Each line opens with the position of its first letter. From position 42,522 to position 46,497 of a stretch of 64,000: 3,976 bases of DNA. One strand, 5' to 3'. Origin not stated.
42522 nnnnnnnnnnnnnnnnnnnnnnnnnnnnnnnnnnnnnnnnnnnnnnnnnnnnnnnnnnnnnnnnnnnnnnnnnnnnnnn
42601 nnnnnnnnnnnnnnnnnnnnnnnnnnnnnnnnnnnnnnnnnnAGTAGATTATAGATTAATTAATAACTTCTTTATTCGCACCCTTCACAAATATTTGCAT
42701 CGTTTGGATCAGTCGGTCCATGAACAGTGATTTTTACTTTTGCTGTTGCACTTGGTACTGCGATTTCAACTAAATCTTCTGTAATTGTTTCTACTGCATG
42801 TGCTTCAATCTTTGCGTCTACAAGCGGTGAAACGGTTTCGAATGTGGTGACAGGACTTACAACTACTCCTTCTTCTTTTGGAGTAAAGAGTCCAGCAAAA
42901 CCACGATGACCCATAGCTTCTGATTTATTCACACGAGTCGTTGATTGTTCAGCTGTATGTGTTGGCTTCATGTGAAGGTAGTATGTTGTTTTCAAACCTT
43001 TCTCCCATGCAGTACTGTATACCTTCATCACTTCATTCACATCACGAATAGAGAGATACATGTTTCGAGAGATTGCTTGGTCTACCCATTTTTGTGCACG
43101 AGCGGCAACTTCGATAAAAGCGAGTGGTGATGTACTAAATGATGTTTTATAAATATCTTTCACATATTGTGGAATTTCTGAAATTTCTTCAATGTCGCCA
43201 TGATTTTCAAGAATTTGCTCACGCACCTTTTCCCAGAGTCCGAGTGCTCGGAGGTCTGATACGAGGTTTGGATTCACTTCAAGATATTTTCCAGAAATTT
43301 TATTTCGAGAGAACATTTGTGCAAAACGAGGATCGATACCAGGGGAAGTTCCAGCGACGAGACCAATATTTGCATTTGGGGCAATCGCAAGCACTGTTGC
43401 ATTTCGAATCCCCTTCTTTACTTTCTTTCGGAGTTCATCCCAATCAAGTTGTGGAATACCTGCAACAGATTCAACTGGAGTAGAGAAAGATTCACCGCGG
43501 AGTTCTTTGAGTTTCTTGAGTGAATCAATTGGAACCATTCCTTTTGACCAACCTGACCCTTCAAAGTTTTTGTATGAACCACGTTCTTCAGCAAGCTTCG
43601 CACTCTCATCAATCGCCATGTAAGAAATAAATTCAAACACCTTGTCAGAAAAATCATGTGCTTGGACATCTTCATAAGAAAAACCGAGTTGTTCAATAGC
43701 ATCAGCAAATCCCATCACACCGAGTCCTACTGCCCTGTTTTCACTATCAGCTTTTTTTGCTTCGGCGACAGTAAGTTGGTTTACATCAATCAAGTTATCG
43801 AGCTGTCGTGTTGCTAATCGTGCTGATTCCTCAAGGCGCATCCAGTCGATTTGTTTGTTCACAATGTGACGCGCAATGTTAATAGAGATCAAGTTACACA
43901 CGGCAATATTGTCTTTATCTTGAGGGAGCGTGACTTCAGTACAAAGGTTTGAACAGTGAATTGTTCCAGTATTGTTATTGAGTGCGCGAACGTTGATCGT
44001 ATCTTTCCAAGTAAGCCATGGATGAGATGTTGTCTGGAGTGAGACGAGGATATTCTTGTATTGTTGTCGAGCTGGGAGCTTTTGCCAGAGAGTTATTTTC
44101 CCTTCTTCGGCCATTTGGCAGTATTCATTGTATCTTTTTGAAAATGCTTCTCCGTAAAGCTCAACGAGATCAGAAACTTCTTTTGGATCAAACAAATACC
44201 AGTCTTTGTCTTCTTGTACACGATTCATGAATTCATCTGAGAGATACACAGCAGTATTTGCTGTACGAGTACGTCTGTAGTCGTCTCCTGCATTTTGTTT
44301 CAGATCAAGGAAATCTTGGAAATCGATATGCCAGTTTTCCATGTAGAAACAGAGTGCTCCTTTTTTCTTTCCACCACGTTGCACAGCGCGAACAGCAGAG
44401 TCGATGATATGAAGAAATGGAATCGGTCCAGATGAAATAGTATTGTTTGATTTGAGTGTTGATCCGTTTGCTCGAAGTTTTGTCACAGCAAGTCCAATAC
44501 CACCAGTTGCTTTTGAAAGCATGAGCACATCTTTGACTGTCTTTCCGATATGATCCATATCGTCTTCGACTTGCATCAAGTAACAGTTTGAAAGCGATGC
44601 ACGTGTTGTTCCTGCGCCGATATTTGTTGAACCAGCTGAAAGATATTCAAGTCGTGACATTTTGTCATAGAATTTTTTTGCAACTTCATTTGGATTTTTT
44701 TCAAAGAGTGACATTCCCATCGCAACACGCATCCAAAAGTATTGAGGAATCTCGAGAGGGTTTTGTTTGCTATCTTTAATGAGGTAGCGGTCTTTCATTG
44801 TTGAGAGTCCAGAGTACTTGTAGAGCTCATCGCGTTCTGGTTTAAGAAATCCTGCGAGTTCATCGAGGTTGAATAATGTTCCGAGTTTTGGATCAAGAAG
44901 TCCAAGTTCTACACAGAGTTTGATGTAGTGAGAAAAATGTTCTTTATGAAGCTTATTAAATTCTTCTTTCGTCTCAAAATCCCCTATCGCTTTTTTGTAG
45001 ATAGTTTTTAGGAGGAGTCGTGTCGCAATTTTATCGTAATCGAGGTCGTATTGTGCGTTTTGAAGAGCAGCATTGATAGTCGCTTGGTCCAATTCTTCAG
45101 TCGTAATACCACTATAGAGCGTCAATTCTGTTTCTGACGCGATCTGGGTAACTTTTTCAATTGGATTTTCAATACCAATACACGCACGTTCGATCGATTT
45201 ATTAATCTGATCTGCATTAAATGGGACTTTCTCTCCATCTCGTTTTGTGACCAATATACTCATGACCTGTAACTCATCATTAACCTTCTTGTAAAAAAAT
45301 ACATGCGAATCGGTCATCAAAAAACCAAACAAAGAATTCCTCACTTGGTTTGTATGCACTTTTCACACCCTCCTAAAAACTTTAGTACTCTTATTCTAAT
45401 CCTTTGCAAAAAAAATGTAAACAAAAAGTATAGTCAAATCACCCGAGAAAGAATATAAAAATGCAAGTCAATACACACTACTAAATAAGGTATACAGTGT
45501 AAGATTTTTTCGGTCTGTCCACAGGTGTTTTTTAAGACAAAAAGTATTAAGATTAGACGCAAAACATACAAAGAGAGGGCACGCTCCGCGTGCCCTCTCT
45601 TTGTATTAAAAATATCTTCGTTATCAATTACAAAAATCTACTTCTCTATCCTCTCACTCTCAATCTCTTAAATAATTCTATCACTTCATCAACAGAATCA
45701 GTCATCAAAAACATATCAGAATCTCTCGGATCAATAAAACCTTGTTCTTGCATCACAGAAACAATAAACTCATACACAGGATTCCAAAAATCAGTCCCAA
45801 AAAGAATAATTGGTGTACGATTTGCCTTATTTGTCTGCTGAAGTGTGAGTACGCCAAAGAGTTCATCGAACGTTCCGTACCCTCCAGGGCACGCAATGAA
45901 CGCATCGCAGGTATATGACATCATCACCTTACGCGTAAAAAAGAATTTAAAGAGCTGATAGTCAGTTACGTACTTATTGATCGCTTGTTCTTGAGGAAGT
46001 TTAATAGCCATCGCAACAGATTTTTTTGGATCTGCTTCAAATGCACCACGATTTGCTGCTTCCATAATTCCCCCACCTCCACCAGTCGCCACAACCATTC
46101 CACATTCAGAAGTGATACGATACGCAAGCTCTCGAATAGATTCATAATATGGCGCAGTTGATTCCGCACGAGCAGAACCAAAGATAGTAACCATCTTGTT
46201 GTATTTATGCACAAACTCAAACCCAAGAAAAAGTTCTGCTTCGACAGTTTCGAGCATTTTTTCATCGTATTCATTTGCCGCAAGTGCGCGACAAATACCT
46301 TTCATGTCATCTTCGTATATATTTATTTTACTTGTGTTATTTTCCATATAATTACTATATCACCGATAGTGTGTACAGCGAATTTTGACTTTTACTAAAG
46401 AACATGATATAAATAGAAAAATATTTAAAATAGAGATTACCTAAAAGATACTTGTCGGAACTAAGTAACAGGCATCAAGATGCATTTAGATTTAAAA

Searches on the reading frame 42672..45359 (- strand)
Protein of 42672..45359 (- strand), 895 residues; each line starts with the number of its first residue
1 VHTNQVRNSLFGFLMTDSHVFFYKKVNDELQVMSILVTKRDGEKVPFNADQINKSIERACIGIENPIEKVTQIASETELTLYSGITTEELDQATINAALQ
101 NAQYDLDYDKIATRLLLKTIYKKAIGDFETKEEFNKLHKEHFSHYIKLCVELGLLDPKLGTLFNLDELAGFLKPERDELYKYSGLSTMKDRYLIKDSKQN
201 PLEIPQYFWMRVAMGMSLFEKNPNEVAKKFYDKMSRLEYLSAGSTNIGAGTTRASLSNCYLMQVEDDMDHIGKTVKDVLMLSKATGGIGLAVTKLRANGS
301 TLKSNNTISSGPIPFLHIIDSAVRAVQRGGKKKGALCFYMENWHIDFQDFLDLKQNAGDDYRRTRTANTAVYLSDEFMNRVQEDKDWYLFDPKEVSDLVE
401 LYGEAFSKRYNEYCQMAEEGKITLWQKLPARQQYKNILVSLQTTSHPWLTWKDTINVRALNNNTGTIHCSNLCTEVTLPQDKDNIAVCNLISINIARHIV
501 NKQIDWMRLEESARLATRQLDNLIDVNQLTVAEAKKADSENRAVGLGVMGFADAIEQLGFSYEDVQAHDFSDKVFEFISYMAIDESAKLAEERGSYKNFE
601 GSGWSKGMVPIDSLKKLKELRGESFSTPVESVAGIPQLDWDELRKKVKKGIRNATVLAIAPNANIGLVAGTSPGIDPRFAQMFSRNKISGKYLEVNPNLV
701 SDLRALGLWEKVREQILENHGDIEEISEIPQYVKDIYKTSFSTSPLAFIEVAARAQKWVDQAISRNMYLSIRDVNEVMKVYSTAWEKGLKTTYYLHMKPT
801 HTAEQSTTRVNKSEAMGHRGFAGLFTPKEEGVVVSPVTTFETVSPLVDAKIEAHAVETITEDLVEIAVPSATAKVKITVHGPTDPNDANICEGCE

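Call 9: search_protein_families(library=pfam, proteins=[window:42672-45359:-], max_evalue=0.001)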
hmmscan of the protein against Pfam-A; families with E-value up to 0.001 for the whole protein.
window:42672-45359:- (895 aa): 3 families
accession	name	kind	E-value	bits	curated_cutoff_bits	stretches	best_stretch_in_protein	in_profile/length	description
PF02867.20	Ribonuc_red_lgC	-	2.4e-164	548.3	23.9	1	257-795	1-523/523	Ribonucleotide reductase, barrel domain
PF00317.26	Ribonuc_red_lgN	-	2.9e-18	66.1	28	1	180-253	3-76/77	Ribonucleotide reductase, all-alpha domain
PF03477.21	ATP-cone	-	7.9e-13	49.2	25.8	1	36-119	2-84/88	ATP cone domain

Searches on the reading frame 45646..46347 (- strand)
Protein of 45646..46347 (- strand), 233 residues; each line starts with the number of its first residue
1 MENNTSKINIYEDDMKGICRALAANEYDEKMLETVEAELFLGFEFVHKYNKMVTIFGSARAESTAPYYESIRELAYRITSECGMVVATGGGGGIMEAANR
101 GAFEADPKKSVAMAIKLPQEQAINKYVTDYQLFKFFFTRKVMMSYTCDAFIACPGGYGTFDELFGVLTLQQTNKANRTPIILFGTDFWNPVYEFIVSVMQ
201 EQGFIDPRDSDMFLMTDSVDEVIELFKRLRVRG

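Call 9: search_protein_families(library=pfam, proteins=[window:45646-46347:-], max_evalue=0.001)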
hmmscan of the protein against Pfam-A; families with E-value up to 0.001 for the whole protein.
window:45646-46347:- (233 aa): 2 families
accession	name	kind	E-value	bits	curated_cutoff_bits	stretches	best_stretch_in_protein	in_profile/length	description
PF03641.19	Lysine_decarbox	-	4.6e-30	104.9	27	1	95-224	1-129/131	Possible lysine decarboxylase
PF18306.6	LDcluster4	-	7.1e-11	42.4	26.3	1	52-168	3-115/151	SLOG cluster4 family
